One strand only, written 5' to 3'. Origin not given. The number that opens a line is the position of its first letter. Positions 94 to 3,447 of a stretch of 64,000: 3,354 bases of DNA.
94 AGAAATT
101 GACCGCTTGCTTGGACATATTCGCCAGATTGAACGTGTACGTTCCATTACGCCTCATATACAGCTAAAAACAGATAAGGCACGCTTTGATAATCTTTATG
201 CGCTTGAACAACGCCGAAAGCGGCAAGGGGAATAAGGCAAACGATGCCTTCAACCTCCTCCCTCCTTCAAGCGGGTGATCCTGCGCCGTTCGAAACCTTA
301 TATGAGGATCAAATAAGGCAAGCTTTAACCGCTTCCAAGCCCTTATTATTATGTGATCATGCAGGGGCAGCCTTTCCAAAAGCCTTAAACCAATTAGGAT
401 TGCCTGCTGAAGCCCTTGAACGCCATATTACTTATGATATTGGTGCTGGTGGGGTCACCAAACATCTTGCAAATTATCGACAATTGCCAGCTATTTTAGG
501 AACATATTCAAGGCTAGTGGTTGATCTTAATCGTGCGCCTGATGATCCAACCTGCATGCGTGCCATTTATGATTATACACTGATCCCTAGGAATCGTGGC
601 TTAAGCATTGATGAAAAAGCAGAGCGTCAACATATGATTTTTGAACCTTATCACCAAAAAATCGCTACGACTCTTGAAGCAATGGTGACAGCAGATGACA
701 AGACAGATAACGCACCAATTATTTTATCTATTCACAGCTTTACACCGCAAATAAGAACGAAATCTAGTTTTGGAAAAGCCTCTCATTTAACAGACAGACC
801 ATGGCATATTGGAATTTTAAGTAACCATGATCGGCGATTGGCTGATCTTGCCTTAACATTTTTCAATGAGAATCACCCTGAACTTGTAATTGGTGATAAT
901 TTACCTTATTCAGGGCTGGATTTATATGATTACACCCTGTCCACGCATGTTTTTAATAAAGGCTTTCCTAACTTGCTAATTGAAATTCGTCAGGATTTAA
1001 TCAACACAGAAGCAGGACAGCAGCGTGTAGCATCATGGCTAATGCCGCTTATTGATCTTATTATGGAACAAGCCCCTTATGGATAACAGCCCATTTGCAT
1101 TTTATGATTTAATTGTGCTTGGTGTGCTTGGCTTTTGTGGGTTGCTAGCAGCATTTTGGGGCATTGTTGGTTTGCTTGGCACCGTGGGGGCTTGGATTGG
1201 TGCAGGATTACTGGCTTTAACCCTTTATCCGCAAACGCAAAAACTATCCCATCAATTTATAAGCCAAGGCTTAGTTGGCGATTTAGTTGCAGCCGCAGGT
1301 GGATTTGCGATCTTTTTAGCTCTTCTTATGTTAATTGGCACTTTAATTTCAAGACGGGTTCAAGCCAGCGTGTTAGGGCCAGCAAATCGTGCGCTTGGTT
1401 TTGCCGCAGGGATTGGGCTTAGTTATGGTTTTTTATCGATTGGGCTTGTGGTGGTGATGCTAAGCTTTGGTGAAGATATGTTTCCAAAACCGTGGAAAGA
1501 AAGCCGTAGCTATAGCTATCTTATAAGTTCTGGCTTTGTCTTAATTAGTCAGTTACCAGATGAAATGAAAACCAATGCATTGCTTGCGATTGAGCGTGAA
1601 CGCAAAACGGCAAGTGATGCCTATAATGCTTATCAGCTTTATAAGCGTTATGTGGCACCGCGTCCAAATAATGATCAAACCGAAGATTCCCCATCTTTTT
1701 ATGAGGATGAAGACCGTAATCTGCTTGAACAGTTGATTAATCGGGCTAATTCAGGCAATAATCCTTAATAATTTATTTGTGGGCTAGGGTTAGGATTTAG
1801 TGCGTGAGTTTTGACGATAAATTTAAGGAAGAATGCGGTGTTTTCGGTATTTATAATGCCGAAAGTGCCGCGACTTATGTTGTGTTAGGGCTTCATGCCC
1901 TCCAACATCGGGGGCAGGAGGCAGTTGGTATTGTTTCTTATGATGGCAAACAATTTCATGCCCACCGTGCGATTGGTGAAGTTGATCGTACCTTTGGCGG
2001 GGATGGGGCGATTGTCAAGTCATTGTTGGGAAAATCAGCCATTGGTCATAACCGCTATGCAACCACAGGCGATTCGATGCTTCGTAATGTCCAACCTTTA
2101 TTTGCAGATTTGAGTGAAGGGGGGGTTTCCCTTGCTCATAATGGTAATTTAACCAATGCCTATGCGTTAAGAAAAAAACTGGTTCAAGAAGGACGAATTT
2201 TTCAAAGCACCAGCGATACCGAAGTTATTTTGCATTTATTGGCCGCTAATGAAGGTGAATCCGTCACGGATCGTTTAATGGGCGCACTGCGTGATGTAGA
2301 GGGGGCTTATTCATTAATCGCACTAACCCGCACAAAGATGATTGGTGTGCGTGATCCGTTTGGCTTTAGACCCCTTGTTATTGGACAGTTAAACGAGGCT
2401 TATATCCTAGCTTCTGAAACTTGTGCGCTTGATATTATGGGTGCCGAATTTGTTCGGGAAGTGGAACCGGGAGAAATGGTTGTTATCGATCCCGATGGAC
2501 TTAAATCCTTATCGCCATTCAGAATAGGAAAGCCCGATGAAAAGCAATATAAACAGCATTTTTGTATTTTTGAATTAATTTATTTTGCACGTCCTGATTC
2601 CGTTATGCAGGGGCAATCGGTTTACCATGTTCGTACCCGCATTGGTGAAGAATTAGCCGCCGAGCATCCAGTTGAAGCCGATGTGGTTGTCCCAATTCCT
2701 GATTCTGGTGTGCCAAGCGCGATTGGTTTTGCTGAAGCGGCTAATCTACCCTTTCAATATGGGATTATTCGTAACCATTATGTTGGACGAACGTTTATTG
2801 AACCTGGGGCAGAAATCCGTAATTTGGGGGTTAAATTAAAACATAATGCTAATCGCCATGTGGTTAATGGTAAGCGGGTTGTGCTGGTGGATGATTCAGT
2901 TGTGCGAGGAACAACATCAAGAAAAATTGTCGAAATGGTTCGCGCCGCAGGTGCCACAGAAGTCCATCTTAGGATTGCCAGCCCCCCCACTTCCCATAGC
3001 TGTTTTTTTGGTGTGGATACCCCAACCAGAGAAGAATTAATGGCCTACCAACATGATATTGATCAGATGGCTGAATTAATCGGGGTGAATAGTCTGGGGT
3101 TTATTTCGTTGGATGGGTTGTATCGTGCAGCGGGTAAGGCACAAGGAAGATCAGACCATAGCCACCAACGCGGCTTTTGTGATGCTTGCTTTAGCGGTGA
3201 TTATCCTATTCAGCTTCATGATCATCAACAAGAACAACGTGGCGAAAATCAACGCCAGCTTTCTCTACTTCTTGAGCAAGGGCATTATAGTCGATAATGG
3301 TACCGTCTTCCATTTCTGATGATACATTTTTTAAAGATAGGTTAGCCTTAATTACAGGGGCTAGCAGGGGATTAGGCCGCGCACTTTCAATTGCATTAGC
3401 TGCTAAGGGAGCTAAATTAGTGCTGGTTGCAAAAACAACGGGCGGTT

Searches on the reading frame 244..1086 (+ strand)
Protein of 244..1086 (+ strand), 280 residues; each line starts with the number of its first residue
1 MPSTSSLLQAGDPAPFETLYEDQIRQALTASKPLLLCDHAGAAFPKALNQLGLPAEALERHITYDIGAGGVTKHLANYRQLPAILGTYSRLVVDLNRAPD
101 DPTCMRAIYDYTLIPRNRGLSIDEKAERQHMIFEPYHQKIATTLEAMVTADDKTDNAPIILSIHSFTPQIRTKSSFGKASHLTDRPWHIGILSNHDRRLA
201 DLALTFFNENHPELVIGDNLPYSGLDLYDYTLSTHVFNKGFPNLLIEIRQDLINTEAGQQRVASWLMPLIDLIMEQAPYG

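Call 56: search_protein_families(library=pfam, proteins=[window:244-1086:+], max_evalue=0.00001)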
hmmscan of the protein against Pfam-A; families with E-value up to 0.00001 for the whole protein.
window:244-1086:+ (280 aa): 1 family
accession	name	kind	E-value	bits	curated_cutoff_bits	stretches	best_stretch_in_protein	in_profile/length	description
PF05013.17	FGase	-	1.6e-39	136.7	28.9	1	34-253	4-218/219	N-formylglutamate amidohydrolase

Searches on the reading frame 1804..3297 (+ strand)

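Call 56: search_protein_families(library=pfam, proteins=[window:1804-3297:+], max_evalue=0.00001)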
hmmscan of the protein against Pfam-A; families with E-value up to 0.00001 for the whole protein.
window:1804-3297:+ (497 aa): 3 families
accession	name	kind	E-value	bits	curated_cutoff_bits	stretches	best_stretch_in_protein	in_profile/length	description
PF13522.11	GATase_6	-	1.8e-20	73.7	27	1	77-205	11-130/130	Glutamine amidotransferase domain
PF13537.11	GATase_7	-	1.7e-19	70.5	25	1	84-209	3-121/123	Glutamine amidotransferase domain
PF00156.33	Pribosyltran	-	6.7e-08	32.4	26.3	1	289-389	27-120/158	Phosphoribosyl transferase domain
